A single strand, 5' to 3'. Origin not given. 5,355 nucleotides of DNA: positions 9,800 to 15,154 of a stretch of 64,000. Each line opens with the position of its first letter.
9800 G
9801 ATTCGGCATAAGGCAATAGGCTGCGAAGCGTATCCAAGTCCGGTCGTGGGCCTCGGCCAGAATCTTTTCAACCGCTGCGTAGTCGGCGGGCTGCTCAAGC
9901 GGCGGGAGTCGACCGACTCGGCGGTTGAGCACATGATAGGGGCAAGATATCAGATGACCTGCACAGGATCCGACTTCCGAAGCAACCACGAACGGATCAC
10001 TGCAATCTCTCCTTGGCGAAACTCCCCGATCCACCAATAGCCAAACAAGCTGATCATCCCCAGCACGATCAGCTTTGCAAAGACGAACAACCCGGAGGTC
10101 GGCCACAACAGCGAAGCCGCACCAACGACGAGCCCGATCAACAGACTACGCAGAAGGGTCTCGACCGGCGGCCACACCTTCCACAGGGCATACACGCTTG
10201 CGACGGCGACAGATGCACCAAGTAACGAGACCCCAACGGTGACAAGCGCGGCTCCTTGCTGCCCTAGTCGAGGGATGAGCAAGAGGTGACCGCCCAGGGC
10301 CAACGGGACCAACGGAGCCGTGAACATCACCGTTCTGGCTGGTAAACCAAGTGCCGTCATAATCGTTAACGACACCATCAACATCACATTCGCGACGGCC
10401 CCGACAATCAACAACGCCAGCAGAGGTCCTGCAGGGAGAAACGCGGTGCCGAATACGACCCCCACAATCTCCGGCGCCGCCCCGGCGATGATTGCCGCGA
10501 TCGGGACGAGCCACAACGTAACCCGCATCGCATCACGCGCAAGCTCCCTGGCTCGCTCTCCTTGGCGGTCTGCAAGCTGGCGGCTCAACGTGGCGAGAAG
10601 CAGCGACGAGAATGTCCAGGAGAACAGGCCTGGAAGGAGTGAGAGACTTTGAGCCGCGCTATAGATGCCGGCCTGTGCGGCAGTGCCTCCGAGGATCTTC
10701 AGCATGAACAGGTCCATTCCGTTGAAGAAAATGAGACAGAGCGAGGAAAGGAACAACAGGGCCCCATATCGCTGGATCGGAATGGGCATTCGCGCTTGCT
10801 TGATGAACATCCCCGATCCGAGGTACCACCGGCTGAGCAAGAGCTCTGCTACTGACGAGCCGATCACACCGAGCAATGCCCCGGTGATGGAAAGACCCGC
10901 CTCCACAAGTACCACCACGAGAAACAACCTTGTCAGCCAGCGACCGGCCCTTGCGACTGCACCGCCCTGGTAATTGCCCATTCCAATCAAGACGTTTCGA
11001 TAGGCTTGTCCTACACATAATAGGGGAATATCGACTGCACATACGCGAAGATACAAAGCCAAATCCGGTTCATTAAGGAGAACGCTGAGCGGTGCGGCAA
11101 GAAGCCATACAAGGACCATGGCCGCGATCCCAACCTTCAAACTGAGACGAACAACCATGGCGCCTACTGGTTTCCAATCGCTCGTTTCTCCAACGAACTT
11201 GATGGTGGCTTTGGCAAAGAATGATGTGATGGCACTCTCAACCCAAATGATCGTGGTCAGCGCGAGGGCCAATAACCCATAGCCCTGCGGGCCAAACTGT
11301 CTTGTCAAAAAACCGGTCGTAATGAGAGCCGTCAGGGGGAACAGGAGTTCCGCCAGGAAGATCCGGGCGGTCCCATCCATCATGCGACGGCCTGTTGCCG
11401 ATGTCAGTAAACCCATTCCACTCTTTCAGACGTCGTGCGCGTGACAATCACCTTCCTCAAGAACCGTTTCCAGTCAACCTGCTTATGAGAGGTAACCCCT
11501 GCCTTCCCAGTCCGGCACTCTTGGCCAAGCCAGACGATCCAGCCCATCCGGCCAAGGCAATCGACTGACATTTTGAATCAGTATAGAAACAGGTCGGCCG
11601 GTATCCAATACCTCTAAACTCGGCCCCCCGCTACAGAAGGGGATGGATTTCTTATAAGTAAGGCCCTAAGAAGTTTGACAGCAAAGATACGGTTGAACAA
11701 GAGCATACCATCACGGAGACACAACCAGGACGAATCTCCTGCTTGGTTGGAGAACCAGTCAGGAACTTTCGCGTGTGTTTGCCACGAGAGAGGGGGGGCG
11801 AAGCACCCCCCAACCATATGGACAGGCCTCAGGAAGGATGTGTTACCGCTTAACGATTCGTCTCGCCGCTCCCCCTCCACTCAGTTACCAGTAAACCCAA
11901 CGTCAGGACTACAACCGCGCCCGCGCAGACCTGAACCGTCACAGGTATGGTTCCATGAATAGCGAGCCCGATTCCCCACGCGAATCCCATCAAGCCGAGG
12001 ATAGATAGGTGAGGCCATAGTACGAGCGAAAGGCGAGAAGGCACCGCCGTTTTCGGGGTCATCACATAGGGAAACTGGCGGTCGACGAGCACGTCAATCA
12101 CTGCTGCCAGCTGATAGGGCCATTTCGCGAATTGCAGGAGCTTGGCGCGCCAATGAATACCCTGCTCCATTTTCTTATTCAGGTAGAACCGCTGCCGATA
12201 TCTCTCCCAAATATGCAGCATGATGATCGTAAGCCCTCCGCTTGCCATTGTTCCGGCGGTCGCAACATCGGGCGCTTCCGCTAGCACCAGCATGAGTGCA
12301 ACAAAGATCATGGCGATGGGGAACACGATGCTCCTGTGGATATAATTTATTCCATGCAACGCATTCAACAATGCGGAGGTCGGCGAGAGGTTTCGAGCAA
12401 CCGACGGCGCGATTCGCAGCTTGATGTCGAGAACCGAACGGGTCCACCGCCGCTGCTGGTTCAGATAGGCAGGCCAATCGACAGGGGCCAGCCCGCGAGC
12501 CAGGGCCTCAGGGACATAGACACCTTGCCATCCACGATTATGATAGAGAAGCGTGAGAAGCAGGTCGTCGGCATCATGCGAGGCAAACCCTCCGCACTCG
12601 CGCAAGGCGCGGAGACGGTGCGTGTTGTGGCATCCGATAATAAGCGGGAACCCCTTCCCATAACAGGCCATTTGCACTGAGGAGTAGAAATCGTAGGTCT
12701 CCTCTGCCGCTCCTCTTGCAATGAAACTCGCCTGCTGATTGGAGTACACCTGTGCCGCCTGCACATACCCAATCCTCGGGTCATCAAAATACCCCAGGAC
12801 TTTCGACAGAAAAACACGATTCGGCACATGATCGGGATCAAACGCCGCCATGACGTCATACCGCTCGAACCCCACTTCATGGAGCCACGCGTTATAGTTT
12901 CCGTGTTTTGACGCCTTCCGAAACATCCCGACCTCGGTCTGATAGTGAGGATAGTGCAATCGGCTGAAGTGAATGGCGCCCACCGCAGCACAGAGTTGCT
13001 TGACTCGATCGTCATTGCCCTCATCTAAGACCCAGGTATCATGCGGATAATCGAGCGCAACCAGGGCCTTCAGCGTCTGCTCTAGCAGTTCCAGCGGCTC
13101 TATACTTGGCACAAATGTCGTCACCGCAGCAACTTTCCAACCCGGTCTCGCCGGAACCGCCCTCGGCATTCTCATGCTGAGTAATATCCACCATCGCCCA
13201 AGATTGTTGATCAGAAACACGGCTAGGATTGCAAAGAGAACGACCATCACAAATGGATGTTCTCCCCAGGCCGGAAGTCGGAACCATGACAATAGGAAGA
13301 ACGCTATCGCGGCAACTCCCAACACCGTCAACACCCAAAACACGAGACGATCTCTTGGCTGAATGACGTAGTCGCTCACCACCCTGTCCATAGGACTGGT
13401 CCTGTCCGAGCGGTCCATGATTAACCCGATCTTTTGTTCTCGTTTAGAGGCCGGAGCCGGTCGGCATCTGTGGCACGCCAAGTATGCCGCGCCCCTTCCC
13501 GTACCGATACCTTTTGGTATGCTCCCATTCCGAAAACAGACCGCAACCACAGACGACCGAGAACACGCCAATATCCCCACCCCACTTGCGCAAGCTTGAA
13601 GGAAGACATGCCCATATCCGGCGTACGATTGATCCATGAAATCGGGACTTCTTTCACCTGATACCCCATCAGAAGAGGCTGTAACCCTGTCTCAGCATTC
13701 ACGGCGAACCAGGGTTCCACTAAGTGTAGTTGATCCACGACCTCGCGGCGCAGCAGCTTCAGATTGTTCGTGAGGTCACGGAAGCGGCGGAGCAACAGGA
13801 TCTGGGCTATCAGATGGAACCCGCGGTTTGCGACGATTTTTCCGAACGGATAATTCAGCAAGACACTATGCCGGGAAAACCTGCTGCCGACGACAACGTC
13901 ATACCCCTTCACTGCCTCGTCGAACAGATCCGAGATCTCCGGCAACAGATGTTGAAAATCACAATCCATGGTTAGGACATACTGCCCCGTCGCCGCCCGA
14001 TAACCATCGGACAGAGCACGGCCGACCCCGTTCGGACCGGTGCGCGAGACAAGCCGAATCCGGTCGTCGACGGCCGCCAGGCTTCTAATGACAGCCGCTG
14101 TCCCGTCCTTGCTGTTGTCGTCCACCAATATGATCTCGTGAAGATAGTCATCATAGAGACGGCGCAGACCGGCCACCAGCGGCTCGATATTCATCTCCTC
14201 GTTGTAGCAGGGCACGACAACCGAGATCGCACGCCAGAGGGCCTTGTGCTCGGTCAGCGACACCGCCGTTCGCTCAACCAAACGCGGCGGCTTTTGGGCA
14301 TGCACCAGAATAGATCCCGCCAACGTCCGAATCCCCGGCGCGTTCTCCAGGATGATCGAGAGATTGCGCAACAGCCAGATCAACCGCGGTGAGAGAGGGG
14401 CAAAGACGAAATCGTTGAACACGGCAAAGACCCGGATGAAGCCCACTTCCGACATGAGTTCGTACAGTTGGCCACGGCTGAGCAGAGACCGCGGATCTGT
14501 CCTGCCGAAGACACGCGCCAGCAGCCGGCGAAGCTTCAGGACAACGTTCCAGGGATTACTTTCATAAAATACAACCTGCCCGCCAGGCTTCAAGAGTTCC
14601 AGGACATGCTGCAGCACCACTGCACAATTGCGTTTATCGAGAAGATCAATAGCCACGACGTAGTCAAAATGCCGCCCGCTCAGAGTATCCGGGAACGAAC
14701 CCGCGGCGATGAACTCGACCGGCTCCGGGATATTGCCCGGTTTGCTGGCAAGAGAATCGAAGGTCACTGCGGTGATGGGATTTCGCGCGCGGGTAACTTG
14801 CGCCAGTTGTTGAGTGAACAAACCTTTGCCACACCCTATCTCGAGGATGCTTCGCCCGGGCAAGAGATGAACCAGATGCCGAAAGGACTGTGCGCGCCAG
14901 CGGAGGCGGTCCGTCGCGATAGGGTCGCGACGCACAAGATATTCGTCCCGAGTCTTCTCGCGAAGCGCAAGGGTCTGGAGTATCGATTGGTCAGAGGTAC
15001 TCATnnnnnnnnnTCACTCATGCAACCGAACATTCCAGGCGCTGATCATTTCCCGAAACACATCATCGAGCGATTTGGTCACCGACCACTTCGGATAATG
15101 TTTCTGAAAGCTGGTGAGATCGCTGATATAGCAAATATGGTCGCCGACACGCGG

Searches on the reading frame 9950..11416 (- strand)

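Call 7: search_protein_families(library=pfam, proteins=[window:9950-11416:-], max_evalue=0.001)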
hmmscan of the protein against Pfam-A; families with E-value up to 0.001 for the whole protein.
window:9950-11416:- (488 aa): 3 families
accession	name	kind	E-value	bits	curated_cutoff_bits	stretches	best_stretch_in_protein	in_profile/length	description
PF01943.22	Polysacc_synt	-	6.9e-14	52.4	28.2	1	14-263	3-255/274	Polysaccharide biosynthesis protein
PF13440.11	Polysacc_synt_3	-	8.7e-13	48.6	23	1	37-329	2-291/293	Polysaccharide biosynthesis protein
PF03023.19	MurJ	-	0.00029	20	27.4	1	247-458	231-436/451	Lipid II flippase MurJ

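Call 49: search_protein_families(library=ncbifam, proteins=[window:9950-11416:-], max_evalue=0.00001)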
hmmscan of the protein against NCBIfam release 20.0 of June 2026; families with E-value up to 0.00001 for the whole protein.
window:9950-11416:- (488 aa): 0 families

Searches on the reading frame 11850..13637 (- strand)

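Call 7: search_protein_families(library=pfam, proteins=[window:11850-13637:-], max_evalue=0.001)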
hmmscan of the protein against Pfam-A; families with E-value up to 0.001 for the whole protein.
window:11850-13637:- (595 aa): 5 families
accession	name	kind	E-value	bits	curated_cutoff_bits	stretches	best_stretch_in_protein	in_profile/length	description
PF13641.12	Glyco_tranf_2_3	-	5.7e-15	56.4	27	1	172-400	3-229/230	Glycosyltransferase like family 2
PF13632.12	Glyco_trans_2_3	-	9.1e-14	52.2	27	1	267-450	6-197/198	Glycosyl transferase family group 2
PF13506.12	Glyco_transf_21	-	5.3e-07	29.7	21.7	1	257-400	28-174/174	Glycosyl transferase family 21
PF03552.20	Cellulose_synt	-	0.00015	20.9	24.7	1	355-451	422-516/722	Cellulose synthase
PF00535.33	Glycos_transf_2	-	0.00037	20.9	23.3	1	182-339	10-158/168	Glycosyl transferase family 2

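Call 49: search_protein_families(library=ncbifam, proteins=[window:11850-13637:-], max_evalue=0.00001)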
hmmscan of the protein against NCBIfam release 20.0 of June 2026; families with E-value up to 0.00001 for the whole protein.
window:11850-13637:- (595 aa): 6 families
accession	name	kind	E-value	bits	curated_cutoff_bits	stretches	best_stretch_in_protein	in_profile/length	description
TIGR03030.1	CelA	equivalog_domain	1.6e-22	79.4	699.1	1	156-566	118-537/714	UDP-forming cellulose synthase catalytic subunit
NF008558.0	PRK11498.1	equivalog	4.8e-18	64.5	992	1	156-455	260-557/872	UDP-forming cellulose synthase catalytic subunit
TIGR03965.1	mycofact_glyco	equivalog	5.5e-10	38.7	280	1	169-449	73-348/467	mycofactocin biosynthesis glycosyltransferase MftF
TIGR03472.1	HpnI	equivalog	7e-08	31.7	310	1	258-405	125-275/373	bacteriohopanetetrol glucosamine biosynthesis glycosyltransferase HpnI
TIGR04242.1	nodulat_NodC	equivalog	1.4e-07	30.8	550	1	353-404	235-286/395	chitooligosaccharide synthase NodC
TIGR03937.1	PgaC_IcaA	equivalog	6.6e-06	25.3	422.3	0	148-501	22-368/407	poly-beta-1,6-N-acetyl-D-glucosamine synthase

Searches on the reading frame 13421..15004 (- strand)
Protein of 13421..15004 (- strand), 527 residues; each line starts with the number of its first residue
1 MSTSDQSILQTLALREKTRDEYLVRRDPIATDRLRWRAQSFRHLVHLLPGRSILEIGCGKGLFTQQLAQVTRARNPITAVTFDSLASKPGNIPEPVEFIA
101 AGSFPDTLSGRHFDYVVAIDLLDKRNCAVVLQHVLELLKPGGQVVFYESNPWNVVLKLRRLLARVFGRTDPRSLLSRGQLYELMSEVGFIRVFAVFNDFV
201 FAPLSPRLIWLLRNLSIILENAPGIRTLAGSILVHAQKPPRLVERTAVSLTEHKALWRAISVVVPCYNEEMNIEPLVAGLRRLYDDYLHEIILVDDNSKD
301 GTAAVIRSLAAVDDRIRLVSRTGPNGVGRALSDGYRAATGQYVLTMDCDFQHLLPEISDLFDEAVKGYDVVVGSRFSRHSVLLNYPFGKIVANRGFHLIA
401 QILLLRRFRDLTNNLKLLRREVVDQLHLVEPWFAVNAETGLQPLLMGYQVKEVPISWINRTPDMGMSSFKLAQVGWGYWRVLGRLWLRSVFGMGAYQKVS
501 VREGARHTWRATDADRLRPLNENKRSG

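Call 7: search_protein_families(library=pfam, proteins=[window:13421-15004:-], max_evalue=0.001)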
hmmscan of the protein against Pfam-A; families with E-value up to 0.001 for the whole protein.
window:13421-15004:- (527 aa): 8 families
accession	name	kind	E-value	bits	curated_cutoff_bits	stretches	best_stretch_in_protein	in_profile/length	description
PF00535.33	Glycos_transf_2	-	4.2e-32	111.8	23.3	1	261-425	1-166/168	Glycosyl transferase family 2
PF13489.12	Methyltransf_23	-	7.4e-12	45.7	27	1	37-189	5-159/164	Methyltransferase domain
PF13641.12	Glyco_tranf_2_3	-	1.9e-07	31.8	27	1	260-379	3-127/230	Glycosyltransferase like family 2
PF08242.18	Methyltransf_12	-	1.8e-06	29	30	1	54-143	1-97/98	Methyltransferase domain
PF13649.12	Methyltransf_25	-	7.9e-06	26.9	27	1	53-142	1-97/97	Methyltransferase domain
PF13847.12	Methyltransf_31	-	1.4e-05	25.2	27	0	50-74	4-26/145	Methyltransferase domain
PF10111.15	Glyco_tranf_2_2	-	8e-05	22.7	27.3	1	261-349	1-91/276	Glycosyltransferase like family 2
PF08241.18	Methyltransf_11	-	0.00028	21.9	21.2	1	54-146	1-95/95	Methyltransferase domain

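Call 49: search_protein_families(library=ncbifam, proteins=[window:13421-15004:-], max_evalue=0.00001)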
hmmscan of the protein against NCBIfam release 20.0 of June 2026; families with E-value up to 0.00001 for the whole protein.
window:13421-15004:- (527 aa): 18 families
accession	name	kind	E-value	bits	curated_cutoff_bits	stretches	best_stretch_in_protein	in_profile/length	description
NF041391.1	DPhHxTase_Halo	equivalog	1.5e-22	79.7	375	1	266-464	3-190/213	dolichyl-phosphate hexose transferase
NF047588.1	GlcsyltransPgfSStrep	equivalog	1.7e-18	66.9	500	1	260-471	3-207/308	glycosyltransferase PgfS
TIGR04182.1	glyco_TIGR04182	equivalog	4.7e-17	62.3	325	1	260-462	2-195/293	S-layer glycoprotein N-glycosyltransferase AglJ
TIGR03937.1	PgaC_IcaA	equivalog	7.8e-16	58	422.3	1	253-349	40-135/407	poly-beta-1,6-N-acetyl-D-glucosamine synthase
NF045692.1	OglycostaseCruG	equivalog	1.8e-14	53.5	600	1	253-372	36-161/386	2'-O-glycosyltransferase CruG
NF007986.1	PRK10714.1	equivalog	1.9e-14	53.4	529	1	259-425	7-171/316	undecaprenyl-phosphate 4-deoxy-4-formamido-L-arabinose transferase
NF058614.1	PPMAGASynPpgS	equivalog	7.4e-13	48.4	370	1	262-429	4-168/226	polyprenyl-phospho-N-acetylgalactosaminyl synthase PpgS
TIGR04283.1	glyco_like_mftF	equivalog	5.1e-12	45.8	182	1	260-370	1-102/221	TIGR04283 family arsenosugar biosynthesis glycosyltransferase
NF053846.1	glyco_with_XrtP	equivalog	4.1e-11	42.2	520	1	262-339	45-123/440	XrtP-associated glycosyltransferase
NF050050.1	ProtGlycPglI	equivalog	6.5e-11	42.1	500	1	259-380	3-124/306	GalNAc(5)-diNAcBac-PP-undecaprenol beta-1,3-glucosyltransferase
NF010496.0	PRK13915.1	equivalog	2e-10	40.3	262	1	247-356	21-133/307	glucosyl-3-phosphoglycerate synthase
TIGR03469.1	HpnB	hypoth_equivalog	3.3e-10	39.6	379.25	1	252-366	38-162/386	hopene-associated glycosyltransferase HpnB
NF047683.1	TeichurnBiosyTuaG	equivalog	5.3e-10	39.4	400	1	259-350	7-97/252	teichuronic acid biosynthesis protein TuaG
NF007482.0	PRK10073.1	equivalog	1.4e-09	37.4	423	1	259-350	7-96/334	glycosyltransferase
TIGR03965.1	mycofact_glyco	equivalog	1.2e-08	34.3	280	1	241-350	56-165/467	mycofactocin biosynthesis glycosyltransferase MftF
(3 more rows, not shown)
